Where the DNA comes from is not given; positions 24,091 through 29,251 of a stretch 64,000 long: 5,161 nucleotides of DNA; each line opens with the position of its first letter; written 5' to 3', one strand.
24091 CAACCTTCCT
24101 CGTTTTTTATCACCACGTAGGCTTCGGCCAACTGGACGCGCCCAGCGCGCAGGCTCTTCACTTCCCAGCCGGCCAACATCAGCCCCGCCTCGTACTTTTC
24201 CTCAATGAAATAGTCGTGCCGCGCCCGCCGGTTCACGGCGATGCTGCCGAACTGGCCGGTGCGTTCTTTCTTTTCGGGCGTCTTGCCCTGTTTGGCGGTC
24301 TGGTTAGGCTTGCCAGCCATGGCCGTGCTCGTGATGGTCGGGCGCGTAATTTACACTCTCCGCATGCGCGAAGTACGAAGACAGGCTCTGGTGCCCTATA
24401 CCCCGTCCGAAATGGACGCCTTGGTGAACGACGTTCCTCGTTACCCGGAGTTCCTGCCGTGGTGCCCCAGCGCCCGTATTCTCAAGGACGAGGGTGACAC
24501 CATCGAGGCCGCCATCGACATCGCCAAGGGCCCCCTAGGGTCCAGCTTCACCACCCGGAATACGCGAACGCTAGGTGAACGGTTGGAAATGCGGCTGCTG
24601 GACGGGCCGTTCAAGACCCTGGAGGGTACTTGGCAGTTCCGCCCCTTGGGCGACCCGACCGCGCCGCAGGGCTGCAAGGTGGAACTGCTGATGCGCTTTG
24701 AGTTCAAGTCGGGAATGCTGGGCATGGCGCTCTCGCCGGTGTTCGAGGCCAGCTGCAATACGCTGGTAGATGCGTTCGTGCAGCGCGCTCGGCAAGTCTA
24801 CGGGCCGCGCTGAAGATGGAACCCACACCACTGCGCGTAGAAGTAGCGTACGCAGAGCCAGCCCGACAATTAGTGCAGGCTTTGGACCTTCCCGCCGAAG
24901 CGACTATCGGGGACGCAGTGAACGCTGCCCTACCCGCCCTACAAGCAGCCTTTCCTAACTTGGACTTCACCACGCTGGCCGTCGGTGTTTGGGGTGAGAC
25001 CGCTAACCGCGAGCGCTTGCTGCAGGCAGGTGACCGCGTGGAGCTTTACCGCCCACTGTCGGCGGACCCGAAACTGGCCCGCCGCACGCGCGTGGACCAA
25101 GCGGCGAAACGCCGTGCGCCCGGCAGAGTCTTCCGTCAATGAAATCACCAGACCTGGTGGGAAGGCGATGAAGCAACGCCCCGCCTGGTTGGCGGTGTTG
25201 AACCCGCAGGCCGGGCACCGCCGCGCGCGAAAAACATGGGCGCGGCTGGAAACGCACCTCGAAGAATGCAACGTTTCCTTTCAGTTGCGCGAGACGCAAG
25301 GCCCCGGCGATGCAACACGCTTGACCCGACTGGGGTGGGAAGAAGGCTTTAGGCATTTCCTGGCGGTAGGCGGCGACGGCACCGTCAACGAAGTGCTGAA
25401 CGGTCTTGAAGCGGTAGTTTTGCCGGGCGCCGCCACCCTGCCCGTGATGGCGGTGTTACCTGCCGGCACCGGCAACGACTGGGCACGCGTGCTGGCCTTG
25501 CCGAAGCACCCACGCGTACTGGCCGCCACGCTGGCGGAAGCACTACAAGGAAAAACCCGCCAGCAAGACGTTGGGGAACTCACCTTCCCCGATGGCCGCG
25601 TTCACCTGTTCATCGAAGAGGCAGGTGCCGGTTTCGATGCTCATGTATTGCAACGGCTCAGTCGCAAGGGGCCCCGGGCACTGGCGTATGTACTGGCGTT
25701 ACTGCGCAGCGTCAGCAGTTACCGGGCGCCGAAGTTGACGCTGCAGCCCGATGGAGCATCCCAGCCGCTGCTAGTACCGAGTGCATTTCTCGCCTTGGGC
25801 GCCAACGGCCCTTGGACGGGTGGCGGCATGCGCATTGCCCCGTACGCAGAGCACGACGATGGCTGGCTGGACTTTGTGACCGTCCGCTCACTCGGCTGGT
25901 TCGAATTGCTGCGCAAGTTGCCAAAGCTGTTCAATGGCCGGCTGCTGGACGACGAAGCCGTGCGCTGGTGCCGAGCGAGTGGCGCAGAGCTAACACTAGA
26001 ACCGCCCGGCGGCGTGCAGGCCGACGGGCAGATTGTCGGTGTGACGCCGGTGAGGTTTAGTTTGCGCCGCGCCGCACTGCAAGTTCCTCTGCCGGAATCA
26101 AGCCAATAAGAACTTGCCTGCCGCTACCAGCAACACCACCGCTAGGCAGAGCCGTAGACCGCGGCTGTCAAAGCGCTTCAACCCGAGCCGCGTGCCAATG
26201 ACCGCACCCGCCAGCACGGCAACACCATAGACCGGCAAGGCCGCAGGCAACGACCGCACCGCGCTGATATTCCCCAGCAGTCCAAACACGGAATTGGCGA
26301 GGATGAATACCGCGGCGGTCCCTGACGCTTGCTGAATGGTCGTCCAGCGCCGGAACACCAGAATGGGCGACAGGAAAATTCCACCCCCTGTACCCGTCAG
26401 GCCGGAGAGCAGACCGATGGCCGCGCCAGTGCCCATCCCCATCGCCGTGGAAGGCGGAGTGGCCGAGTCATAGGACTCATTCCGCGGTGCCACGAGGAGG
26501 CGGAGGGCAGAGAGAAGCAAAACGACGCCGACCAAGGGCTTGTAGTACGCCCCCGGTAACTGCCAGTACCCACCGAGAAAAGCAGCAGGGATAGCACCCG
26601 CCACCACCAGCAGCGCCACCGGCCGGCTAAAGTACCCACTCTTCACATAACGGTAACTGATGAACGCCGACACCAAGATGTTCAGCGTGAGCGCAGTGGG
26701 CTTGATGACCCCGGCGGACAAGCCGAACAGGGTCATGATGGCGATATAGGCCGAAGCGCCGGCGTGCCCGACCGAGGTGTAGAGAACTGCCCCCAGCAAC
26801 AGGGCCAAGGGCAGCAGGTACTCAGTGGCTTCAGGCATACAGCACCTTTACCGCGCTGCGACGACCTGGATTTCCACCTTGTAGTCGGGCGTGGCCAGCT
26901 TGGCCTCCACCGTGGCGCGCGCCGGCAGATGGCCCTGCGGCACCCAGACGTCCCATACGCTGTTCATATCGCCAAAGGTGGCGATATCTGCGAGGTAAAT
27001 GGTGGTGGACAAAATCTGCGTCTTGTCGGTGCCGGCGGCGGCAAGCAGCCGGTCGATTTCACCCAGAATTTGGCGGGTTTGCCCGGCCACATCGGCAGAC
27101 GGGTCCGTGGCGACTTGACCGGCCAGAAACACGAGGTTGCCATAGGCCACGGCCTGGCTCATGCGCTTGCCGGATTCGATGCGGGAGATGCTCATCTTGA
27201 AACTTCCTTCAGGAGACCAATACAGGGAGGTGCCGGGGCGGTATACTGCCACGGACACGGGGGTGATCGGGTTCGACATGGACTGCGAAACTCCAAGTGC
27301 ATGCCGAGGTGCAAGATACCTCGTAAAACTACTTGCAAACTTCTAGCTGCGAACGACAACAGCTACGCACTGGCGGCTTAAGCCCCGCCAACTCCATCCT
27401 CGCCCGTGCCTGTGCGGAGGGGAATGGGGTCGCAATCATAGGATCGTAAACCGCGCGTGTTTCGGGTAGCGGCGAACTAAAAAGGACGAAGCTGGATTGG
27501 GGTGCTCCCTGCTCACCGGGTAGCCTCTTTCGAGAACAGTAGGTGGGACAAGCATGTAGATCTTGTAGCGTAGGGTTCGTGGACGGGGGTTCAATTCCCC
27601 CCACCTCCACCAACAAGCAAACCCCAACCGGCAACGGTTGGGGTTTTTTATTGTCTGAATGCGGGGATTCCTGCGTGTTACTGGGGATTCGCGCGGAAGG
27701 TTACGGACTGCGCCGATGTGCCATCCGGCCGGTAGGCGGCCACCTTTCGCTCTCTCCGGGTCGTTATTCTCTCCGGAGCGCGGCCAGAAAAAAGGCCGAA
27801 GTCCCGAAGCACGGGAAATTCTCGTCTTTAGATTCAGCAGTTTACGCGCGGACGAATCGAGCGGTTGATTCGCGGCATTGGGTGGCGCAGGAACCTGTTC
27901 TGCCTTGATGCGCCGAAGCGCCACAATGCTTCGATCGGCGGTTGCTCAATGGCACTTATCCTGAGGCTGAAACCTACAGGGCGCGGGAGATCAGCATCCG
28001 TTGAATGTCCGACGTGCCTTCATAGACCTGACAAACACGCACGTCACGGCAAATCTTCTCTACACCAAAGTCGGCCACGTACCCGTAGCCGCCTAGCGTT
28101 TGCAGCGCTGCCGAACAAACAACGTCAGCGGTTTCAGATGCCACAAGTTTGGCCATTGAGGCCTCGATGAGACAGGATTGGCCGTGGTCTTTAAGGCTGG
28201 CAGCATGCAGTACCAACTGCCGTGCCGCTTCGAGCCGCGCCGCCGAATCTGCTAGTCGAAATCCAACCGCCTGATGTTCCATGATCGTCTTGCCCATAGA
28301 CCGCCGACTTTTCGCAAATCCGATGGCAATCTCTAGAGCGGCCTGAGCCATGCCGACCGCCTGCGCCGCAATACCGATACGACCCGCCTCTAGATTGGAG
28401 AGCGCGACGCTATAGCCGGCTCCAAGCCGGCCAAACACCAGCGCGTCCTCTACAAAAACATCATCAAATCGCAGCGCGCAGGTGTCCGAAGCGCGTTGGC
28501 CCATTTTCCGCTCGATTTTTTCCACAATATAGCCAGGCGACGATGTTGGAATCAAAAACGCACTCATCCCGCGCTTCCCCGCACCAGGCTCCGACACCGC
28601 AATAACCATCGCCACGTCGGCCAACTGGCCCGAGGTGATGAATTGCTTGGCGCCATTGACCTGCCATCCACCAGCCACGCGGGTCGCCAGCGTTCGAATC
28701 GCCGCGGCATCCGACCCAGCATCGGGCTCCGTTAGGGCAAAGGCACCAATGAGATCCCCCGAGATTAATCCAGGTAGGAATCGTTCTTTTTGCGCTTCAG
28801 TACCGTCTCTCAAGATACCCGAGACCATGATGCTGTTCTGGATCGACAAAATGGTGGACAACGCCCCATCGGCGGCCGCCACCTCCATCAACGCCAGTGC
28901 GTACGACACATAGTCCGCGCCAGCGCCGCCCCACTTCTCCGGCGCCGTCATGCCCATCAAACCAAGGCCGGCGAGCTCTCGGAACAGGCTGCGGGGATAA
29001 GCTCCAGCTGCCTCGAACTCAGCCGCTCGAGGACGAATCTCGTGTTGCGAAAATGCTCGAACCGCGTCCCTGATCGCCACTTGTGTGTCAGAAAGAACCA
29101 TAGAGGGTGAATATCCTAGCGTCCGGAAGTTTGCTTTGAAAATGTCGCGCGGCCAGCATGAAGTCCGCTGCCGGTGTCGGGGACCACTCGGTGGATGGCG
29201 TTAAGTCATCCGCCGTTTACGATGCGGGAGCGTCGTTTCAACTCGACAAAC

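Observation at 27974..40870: Ten-gene, translationally coupled TonB-receptor operon: candidate uncharacterised locus for uptake and catabolism of D-amino-acid or murein peptides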

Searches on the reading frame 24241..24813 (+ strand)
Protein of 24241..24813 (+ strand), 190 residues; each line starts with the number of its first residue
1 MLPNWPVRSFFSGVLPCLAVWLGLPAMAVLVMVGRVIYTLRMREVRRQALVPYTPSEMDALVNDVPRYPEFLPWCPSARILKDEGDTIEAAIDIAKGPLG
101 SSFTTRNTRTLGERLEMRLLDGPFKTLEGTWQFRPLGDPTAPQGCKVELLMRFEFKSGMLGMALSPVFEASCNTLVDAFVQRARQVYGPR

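Call 8: search_protein_families(library=pfam, proteins=[window:24241-24813:+])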
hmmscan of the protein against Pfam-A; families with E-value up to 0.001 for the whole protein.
window:24241-24813:+ (190 aa): 2 families
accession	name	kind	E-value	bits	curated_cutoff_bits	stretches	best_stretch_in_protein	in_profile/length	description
PF03364.25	Polyketide_cyc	-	2.9e-32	112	23.4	1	51-179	1-125/126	Polyketide cyclase / dehydrase and lipid transport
PF10604.15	Polyketide_cyc2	-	2.3e-08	34.9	27.4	1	42-179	1-137/142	Polyketide cyclase / dehydrase and lipid transport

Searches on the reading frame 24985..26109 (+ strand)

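Call 8: search_protein_families(library=pfam, proteins=[window:24985-26109:+])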
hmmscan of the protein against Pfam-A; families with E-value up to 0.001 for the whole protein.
window:24985-26109:+ (374 aa): 2 families
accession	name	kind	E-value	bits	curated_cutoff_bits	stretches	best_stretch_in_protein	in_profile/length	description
PF00781.29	DAGK_cat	-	3.1e-28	98.3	23.6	1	68-198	2-124/125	Diacylglycerol kinase catalytic domain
PF19279.4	YegS_C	-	4.4e-26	92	27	1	215-367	5-156/158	YegS C-terminal NAD kinase beta sandwich-like domain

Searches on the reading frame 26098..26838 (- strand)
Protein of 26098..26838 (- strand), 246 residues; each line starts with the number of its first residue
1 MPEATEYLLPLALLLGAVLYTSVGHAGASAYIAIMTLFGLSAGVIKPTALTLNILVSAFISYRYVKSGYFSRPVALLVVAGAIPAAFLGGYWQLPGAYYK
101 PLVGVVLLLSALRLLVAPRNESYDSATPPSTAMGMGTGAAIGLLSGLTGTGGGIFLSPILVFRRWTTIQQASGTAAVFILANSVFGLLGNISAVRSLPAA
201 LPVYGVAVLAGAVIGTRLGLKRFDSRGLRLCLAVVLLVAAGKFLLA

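Call 8: search_protein_families(library=pfam, proteins=[window:26098-26838:-])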
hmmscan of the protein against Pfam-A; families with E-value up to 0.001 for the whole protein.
window:26098-26838:- (246 aa): 1 family
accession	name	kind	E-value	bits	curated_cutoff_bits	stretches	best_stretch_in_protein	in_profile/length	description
PF01925.25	TauE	-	1.1e-29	104.3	32.6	1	11-242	3-236/237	Sulfite exporter TauE/SafE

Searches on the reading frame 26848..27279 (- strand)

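Call 67: search_protein_families(library=pfam, proteins=[window:26848-27279:-], max_evalue=0.00001)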
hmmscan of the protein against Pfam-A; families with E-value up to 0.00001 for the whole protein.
window:26848-27279:- (143 aa): 1 family
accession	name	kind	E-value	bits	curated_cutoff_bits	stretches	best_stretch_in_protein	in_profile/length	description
PF01042.26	Ribonuc_L-PSP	-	5.1e-30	104.4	27.3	1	32-142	3-120/121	Endoribonuclease L-PSP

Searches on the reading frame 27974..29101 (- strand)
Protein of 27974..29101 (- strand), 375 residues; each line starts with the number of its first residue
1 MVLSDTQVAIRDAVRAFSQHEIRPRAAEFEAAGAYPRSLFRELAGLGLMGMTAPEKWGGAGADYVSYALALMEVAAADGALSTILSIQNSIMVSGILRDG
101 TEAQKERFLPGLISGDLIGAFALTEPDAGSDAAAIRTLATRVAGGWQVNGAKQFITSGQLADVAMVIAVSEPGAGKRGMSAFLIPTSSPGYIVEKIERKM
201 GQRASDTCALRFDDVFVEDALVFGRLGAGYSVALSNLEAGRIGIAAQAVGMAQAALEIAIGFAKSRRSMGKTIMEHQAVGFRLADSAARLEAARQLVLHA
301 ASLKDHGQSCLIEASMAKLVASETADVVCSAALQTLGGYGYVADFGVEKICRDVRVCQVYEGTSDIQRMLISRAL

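Call 3: search_protein_families(library=pfam, proteins=[window:27974-29101:-])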
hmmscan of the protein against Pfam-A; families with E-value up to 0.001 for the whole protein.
window:27974-29101:- (375 aa): 5 families
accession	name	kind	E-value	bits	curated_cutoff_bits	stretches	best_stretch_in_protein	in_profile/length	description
PF00441.29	Acyl-CoA_dh_1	-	3.6e-43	147.7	22.4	1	227-375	1-149/150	Acyl-CoA dehydrogenase, C-terminal domain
PF02771.21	Acyl-CoA_dh_N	-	4.3e-36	124.2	22.9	1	4-116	1-113/113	Acyl-CoA dehydrogenase, N-terminal domain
PF02770.24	Acyl-CoA_dh_M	-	1.1e-26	93.2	33.3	1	120-215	1-97/97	Acyl-CoA dehydrogenase, middle domain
PF08028.16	Acyl-CoA_dh_2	-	2.5e-23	83.3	22.7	1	242-364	1-133/134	Acyl-CoA dehydrogenase, C-terminal domain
PF22924.1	ACOX_C_alpha1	-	2.1e-05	24.8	27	1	239-373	6-166/169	Acyl-CoA oxidase, C-alpha1 domain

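Call 4: search_protein_families(library=ncbifam, proteins=[window:27974-29101:-])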
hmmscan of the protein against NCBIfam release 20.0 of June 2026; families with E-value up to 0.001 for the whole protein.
window:27974-29101:- (375 aa): 23 families
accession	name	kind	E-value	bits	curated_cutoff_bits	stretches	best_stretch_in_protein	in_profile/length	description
NF042972.1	AcrlCoAredClosAcrC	equivalog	6.1e-112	374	640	1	3-374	5-375/378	acryloyl-CoA reductase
NF043006.1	CyhCrbnylCoADH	equivalog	5.9e-78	262.5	650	1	7-374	9-374/380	cyclohexane-1-carbonyl-CoA dehydrogenase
NF058590.1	AcCoDHFadEBacil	equivalog_domain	1.8e-70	238.1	600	2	3-305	21-321/586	acyl-CoA dehydrogenase FadE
NF042439.1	SulpropCoADesulf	equivalog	1.5e-69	234.6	600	1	12-373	2-368/379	3-sulfinopropanoyl-CoA desulfinase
NF045552.1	GlutCoADH_Des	equivalog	7.7e-69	232.7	470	1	3-372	5-376/387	glutaryl-CoA dehydrogenase Acd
NF045652.1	ProlPCPDhRedW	equivalog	1.9e-66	224.4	650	1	9-375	6-373/376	L-prolyl-[peptidyl-carrier protein] dehydrogenase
NF008997.0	PRK12341.1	equivalog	2.1e-63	214.7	537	1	27-371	30-372/382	acyl-CoA dehydrogenase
NF053553.1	prodigi_MBC_PigA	equivalog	3.1e-61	207.6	500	1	3-375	5-379/381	prodigiosin MBC biosynthesis dehydrogenase PigA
TIGR03207.1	cyc_hxne_CoA_dh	equivalog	4e-53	180.5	575.35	1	3-373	1-369/372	cyclohexanecarboxyl-CoA dehydrogenase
NF002885.1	PRK03354.1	equivalog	1.5e-52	178.9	540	1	3-373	5-371/378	crotonobetainyl-CoA dehydrogenase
NF052270.1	Staph_DH_FadE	equivalog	2.9e-45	154.7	600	1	3-375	21-393/400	acyl-CoA dehydrogenase FadE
NF007000.1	PRK09463.1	subfamily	2e-28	99.2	600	1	36-340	75-397/726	acyl-CoA dehydrogenase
NF049984.1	Rv1679_FadE16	equivalog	9e-27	94.2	600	1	23-373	13-363/371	Rv1679 family acyl-CoA dehydrogenase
NF037942.1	ac_ACP_DH_MbtN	equivalog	1e-26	93.6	700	1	19-372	14-362/376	mycobactin biosynthesis acyl-ACP dehydrogenase MbtN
TIGR03203.1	pimD_small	equivalog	2.2e-25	89.5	652.7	1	21-358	24-359/378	pimeloyl-CoA dehydrogenase small subunit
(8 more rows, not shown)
